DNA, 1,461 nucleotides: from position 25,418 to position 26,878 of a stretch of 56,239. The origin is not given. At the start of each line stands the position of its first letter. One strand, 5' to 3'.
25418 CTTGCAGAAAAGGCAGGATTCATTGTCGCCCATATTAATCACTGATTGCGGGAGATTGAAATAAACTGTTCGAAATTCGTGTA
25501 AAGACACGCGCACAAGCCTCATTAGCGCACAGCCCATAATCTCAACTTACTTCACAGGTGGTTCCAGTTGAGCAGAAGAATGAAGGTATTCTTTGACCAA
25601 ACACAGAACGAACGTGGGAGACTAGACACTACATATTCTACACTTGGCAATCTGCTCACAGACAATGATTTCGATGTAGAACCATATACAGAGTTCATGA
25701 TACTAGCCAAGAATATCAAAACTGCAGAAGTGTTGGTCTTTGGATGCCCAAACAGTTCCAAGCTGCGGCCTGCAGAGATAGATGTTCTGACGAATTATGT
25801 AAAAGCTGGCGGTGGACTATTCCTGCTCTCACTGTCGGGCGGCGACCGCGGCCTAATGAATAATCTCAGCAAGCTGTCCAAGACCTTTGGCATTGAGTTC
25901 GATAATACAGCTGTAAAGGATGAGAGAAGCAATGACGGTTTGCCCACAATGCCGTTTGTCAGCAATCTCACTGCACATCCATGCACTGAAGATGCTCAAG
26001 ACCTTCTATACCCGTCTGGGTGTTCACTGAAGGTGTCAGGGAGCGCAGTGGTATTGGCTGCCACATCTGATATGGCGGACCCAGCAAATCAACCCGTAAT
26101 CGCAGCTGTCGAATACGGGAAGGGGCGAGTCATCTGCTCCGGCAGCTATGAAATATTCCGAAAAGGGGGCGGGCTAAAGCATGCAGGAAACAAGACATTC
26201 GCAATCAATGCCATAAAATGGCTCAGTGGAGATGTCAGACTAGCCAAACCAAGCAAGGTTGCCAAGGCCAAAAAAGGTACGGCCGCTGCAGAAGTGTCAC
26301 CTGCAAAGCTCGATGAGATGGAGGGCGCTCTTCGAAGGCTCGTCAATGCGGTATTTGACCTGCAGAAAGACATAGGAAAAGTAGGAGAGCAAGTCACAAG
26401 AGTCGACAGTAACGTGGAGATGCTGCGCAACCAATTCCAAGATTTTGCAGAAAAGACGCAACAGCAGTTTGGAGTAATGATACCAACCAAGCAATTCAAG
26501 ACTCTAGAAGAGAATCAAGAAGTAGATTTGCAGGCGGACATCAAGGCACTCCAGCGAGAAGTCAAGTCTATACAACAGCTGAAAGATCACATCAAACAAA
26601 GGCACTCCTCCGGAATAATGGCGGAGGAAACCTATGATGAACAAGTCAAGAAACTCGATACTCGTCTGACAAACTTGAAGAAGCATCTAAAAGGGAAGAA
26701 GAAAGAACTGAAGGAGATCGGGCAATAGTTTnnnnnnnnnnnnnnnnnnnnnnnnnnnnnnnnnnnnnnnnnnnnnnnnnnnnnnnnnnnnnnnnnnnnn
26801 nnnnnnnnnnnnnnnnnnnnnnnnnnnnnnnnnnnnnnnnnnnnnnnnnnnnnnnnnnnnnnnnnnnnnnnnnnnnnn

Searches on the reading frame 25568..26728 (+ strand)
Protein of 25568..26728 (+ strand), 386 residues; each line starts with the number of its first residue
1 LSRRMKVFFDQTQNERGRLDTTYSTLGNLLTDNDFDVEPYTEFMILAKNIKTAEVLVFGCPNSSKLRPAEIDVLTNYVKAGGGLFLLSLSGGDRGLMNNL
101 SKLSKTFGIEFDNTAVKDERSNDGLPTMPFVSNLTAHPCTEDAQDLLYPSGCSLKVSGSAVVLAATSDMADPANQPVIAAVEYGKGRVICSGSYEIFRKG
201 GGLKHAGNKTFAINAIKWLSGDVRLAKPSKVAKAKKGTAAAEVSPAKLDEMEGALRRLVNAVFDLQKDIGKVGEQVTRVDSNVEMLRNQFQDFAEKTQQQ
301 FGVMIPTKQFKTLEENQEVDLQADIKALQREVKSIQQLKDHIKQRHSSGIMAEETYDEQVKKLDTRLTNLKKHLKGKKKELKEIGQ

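Call 68: search_protein_families(library=pfam, proteins=[window:25568-26728:+], max_evalue=0.1)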
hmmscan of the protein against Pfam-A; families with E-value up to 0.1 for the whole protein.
window:25568-26728:+ (386 aa): 14 families
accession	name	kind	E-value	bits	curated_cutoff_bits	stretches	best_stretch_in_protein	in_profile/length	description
PF23355.1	IFT52_GIFT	-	8.9e-16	58.1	27.2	2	7-116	2-108/246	IFT52 GIFT domain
PF14258.12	DUF4350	-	5.6e-06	27.2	30.4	1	25-214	11-179/181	Domain of unknown function (DUF4350)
PF12795.12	MscS_porin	-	0.00019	21.6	34.4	1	233-381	65-214/238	Mechanosensitive ion channel porin domain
PF09822.16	ABC_transp_aux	-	0.00023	20.9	34.7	1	21-180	17-204/288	ABC-type uncharacterized transport system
PF06283.17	ThuA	-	0.0036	18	33.4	1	14-190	10-183/209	Trehalose utilisation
PF05377.16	FlaC_arch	-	0.0068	17.2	27.8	1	247-286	1-40/55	Flagella accessory protein C (FlaC)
PF03233.18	Cauli_AT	-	0.009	16.4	24.8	1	255-375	40-159/163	Aphid transmission protein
PF24319.2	DUF7491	-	0.0098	16.5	30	0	321-348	40-67/90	Coiled-coil region of unknown function (DUF7491)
PF18644.7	Phage_int_SAM_6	-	0.011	16.2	27.5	1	318-371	33-86/132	Phage integrase SAM-like domain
PF05531.17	NPV_P10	-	0.019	15.9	29.8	0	266-298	10-42/75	Nucleopolyhedrovirus P10 protein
PF00435.27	Spectrin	-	0.031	15.2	29.9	0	320-383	45-105/105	Spectrin repeat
PF10392.15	COG5_N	-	0.039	14.6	31.2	0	245-288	78-121/132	Conserved oligomeric Golgi complex subunit 5, N-terminal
PF02601.20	Exonuc_VII_L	-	0.044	13.7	35.9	1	222-369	125-268/315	Exonuclease VII, large subunit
PF06730.16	FAM92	-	0.069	13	23.6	0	302-348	100-145/225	FAM92 protein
